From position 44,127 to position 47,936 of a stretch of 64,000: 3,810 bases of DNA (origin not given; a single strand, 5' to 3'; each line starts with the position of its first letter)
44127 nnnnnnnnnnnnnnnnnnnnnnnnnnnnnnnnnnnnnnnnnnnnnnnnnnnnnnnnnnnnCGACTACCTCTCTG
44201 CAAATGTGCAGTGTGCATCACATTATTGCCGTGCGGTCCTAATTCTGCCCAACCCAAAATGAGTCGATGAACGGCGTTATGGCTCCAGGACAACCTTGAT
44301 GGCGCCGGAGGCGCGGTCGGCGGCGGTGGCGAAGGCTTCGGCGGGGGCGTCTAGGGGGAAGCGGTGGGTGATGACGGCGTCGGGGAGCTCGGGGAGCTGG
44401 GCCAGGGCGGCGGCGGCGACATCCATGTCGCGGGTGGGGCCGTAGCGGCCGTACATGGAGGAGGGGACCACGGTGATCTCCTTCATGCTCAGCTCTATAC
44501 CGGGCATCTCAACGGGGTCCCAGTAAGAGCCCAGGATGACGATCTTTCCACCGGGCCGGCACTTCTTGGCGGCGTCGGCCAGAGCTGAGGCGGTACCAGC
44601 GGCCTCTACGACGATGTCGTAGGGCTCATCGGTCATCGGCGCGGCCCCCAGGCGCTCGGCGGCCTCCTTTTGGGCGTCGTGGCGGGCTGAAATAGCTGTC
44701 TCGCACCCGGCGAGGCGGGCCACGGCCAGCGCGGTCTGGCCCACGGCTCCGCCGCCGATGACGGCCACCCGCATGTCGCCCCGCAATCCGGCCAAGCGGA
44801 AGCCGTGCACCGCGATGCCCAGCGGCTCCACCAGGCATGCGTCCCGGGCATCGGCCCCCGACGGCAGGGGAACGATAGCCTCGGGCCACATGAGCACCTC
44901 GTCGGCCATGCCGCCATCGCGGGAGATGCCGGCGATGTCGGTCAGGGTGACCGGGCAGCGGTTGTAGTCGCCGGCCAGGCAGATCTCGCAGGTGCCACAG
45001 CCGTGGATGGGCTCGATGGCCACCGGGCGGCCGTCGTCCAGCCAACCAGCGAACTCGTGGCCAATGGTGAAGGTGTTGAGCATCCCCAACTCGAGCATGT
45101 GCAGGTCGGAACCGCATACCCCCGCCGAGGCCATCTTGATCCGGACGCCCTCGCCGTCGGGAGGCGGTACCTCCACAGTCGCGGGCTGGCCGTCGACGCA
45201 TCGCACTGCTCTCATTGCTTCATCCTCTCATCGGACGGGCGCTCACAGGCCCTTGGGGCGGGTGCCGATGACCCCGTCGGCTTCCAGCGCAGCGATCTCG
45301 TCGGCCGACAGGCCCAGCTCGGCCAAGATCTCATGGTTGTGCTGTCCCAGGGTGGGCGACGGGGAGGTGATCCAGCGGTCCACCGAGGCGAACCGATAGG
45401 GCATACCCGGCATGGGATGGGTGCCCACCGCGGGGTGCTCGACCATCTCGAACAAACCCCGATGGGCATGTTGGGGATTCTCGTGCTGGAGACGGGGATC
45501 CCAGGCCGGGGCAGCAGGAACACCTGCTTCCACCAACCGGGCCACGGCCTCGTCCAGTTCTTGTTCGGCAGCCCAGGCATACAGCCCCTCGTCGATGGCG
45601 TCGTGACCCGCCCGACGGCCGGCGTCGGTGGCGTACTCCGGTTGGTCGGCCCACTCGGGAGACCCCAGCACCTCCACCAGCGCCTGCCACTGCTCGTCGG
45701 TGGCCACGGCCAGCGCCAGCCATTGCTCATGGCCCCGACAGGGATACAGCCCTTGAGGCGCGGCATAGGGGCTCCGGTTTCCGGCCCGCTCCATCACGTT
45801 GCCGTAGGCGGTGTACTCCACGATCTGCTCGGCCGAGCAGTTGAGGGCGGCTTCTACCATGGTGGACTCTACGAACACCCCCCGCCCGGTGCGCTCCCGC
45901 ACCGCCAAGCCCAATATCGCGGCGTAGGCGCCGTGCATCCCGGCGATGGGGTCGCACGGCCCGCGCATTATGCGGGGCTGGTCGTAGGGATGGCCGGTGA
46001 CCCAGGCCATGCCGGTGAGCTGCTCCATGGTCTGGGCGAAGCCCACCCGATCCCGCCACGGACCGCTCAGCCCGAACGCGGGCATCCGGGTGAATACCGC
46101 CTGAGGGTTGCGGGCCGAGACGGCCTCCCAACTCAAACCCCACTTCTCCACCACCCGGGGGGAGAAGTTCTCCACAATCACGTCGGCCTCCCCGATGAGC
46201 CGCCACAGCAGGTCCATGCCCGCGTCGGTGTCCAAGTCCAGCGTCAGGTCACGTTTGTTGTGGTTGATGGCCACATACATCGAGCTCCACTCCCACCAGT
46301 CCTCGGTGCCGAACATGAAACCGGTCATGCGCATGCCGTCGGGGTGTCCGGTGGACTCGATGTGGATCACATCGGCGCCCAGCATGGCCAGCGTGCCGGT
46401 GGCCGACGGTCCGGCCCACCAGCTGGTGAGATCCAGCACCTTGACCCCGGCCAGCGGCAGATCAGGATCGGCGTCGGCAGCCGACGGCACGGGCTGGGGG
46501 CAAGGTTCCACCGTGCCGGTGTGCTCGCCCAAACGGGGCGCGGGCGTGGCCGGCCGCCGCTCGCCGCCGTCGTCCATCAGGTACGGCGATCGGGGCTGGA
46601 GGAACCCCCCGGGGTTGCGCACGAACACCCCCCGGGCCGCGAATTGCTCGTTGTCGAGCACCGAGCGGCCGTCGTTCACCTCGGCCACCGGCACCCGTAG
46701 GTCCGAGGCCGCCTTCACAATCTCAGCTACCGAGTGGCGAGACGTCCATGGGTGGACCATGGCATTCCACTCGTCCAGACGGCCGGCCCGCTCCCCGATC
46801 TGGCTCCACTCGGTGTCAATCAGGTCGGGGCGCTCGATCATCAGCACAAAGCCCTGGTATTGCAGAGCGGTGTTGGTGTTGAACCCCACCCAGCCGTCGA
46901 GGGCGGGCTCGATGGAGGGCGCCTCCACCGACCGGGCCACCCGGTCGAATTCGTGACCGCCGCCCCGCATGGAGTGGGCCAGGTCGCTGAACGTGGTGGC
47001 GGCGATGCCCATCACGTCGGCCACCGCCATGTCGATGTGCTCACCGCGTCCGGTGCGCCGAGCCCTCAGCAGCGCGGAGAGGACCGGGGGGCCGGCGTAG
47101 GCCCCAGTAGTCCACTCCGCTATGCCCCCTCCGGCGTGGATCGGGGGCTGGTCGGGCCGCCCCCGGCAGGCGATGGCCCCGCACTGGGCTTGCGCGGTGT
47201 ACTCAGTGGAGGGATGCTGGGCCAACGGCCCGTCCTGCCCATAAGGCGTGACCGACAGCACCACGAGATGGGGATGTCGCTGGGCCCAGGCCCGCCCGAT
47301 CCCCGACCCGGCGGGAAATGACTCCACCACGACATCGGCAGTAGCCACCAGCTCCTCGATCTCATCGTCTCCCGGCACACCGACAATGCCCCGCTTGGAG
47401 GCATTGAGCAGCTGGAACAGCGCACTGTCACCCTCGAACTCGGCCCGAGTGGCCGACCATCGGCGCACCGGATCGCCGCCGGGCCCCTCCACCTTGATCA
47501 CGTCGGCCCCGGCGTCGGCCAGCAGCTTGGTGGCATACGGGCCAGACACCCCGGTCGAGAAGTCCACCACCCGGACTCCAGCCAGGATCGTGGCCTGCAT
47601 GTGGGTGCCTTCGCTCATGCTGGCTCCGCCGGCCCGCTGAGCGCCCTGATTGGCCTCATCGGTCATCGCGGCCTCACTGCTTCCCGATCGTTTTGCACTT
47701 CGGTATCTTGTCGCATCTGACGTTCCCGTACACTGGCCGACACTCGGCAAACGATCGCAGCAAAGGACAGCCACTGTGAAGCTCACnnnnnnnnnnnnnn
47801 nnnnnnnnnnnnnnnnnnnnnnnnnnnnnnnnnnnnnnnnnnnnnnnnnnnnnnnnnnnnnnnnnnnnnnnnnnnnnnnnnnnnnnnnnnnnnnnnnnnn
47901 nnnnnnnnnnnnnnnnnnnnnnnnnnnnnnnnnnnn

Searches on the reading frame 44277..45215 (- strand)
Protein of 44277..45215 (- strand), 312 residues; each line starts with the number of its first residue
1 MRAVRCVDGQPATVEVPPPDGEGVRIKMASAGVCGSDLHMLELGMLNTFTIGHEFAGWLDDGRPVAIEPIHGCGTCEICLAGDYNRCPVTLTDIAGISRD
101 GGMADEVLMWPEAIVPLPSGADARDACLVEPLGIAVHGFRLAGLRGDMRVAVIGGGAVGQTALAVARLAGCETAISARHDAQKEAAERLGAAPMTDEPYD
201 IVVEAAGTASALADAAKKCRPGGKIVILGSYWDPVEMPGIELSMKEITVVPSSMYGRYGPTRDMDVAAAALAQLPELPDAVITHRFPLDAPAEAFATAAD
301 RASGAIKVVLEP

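Call 7: search_protein_families(library=pfam, proteins=[window:44277-45215:-], max_evalue=0.01)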
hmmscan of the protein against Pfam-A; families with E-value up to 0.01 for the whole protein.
window:44277-45215:- (312 aa): 4 families
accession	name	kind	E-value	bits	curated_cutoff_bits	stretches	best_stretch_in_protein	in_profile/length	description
PF08240.17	ADH_N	-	7.2e-16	58.8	23.5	1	23-118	4-103/104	Alcohol dehydrogenase GroES-like domain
PF00107.32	ADH_zinc_N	-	2.9e-13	50.3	31.8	1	157-258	1-117/129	Zinc-binding dehydrogenase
PF16912.11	Glu_dehyd_C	-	1.7e-09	37.9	34.9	1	127-311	5-210/211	Glucose dehydrogenase C-terminus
PF01262.27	AlaDh_PNT_C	-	0.0027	17.6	23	1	147-192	28-74/214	Alanine dehydrogenase/PNT, C-terminal domain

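Call 8: search_protein_families(library=padloc, proteins=[window:44277-45215:-], max_evalue=0.01)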
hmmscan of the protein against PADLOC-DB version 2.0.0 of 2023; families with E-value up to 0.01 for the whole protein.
window:44277-45215:- (312 aa): 0 families

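Call 9: search_protein_families(library=ncbifam, proteins=[window:44277-45215:-], max_evalue=0.01)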
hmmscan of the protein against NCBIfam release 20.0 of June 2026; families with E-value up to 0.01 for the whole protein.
window:44277-45215:- (312 aa): 19 families
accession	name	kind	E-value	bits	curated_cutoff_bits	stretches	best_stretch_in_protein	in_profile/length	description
NF041097.1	keto_inos_dh_IolM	equivalog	1.1e-26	93.4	450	2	14-196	45-257/389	scyllo-inosose 3-dehydrogenase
TIGR00692.1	tdh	equivalog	1.6e-25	89.9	458.35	1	13-310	15-338/340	L-threonine 3-dehydrogenase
NF003808.0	PRK05396.1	equivalog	2.1e-25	89.3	380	2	13-192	17-210/341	L-threonine 3-dehydrogenase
NF007489.0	PRK10083.1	equivalog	7.3e-25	87.6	376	1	13-310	16-335/339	Zn-dependent oxidoreductase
NF007375.0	PRK09880.1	equivalog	8.8e-25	87.2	469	1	21-308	27-339/344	L-idonate 5-dehydrogenase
NF007642.0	PRK10309.1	equivalog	3e-21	76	550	1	21-192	25-207/347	galactitol-1-phosphate 5-dehydrogenase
NF047908.1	AldhRedAhr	equivalog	5.4e-19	68.3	470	1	13-265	20-296/335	NADPH-dependent aldehyde reductase Ahr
NF010344.0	PRK13771.1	subfamily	8e-12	44.8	349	1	14-252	18-280/334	putative alcohol dehydrogenase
NF006940.0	PRK09422.1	equivalog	9e-12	44.6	344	1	25-193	28-209/338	alcohol dehydrogenase AdhP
TIGR03451.1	mycoS_dep_FDH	equivalog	1.7e-11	43.5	512.9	1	13-297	18-345/358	S-(hydroxymethyl)mycothiol dehydrogenase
TIGR03989.1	Rxyl_3153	subfamily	2e-10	40.5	440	1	14-96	19-114/370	NDMA-dependent alcohol dehydrogenase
TIGR01202.1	bchC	equivalog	7.9e-10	38.3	291.25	1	104-310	104-307/308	chlorophyll synthesis pathway protein BchC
NF041172.1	AcrlCoa_red_Thmprot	equivalog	1.1e-09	37.7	500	1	14-254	18-283/334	acryloyl-CoA reductase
TIGR03366.1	HpnZ_proposed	hypoth_equivalog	7.1e-09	35.3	328.1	1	25-231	9-255/315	putative phosphonate catabolism associated alcohol dehydrogenase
TIGR02824.1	quinone_pig3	subfamily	9.8e-08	31.4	296.8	1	94-193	85-187/325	putative NAD(P)H quinone oxidoreductase, PIG3 family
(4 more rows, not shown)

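Call 73: find_encoding_contigs(protein=window:44277-45215:-, flank=8000, max_places=8)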
Protein window:44277-45215:- (312 aa): 16 contigs read that carry it; 6 places shown.
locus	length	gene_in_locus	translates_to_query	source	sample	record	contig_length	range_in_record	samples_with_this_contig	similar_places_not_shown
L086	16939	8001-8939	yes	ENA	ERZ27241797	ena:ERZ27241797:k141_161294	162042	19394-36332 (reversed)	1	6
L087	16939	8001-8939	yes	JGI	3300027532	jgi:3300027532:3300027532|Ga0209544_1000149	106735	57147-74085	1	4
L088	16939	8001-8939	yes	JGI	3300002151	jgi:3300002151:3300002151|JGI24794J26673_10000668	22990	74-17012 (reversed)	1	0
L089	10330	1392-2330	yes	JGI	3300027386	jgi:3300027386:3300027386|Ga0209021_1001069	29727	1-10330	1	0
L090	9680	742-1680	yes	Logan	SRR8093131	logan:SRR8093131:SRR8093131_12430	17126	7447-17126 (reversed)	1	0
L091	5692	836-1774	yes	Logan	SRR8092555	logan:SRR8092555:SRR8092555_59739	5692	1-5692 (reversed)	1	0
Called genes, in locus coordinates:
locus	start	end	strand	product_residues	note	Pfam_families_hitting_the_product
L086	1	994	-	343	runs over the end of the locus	PF01063:Aminotran_4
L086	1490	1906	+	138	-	PF01850:PIN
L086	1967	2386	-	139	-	-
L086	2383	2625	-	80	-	PF04014:MazE_antitoxin (weak)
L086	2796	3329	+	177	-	PF13302:Acetyltransf_3, PF13420:Acetyltransf_4 (weak), PF00583:Acetyltransf_1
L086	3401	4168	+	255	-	PF01636:APH (weak)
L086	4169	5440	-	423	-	PF00067:p450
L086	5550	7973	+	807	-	PF02515:CoA_transf_3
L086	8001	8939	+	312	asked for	PF08240:ADH_N, PF16912:Glu_dehyd_C, PF00107:ADH_zinc_N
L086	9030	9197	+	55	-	-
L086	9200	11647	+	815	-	PF02463:SMC_N, PF13175:AAA_15 (weak), PF13304:AAA_21 (faint), PF13476:AAA_23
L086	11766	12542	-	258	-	-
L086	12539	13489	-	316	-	PF01555:N6_N4_Mtase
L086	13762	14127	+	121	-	-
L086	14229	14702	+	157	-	PF06172:Cupin_5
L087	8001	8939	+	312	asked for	PF08240:ADH_N, PF16912:Glu_dehyd_C, PF00107:ADH_zinc_N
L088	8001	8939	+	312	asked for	PF08240:ADH_N, PF16912:Glu_dehyd_C, PF00107:ADH_zinc_N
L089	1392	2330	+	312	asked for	PF08240:ADH_N, PF16912:Glu_dehyd_C, PF00107:ADH_zinc_N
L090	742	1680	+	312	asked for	PF08240:ADH_N, PF16912:Glu_dehyd_C, PF00107:ADH_zinc_N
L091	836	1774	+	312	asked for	PF08240:ADH_N, PF16912:Glu_dehyd_C, PF00107:ADH_zinc_N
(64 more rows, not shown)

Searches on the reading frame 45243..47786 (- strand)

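Call 7: search_protein_families(library=pfam, proteins=[window:45243-47786:-], max_evalue=0.01)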
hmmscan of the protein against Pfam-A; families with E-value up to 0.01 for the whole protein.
window:45243-47786:- (847 aa): 1 family
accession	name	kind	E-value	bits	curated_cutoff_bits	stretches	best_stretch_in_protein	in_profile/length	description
PF02515.22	CoA_transf_3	-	2.7e-170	566.8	23.3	2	445-817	1-366/366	CoA-transferase family III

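Call 8: search_protein_families(library=padloc, proteins=[window:45243-47786:-], max_evalue=0.01)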
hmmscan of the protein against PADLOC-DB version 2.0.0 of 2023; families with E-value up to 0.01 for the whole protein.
window:45243-47786:- (847 aa): 0 families

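Call 9: search_protein_families(library=ncbifam, proteins=[window:45243-47786:-], max_evalue=0.01)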
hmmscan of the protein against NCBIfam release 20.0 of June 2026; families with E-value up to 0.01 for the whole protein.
window:45243-47786:- (847 aa): 7 families
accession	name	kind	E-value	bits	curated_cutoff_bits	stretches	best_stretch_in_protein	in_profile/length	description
NF052585.1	SucGlutTfsCaiB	equivalog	4.4e-98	328.5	750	2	442-825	5-389/394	succinate--glutarate CoA-transferase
NF003809.0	PRK05398.1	subfamily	2.7e-97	326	442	3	444-840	4-416/416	formyl-CoA transferase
TIGR03253.1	oxalate_frc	equivalog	6.4e-93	311.7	504.2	3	444-840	3-416/416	formyl-CoA transferase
NF041294.1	Scnl_mescCoAtase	equivalog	6.3e-84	282.3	700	2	445-821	4-380/381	succinyl-CoA:mesaconate CoA-transferase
NF008511.0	PRK11430.1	equivalog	6.6e-70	236.1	522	2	442-823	7-378/381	CoA:oxalate CoA-transferase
NF002914.1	PRK03525.1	equivalog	1.5e-47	162.4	413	2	444-840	9-397/400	L-carnitine CoA-transferase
TIGR04253.1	mesacon_CoA_iso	equivalog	3e-28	98.9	725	2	445-840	3-400/403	2-methylfumaryl-CoA isomerase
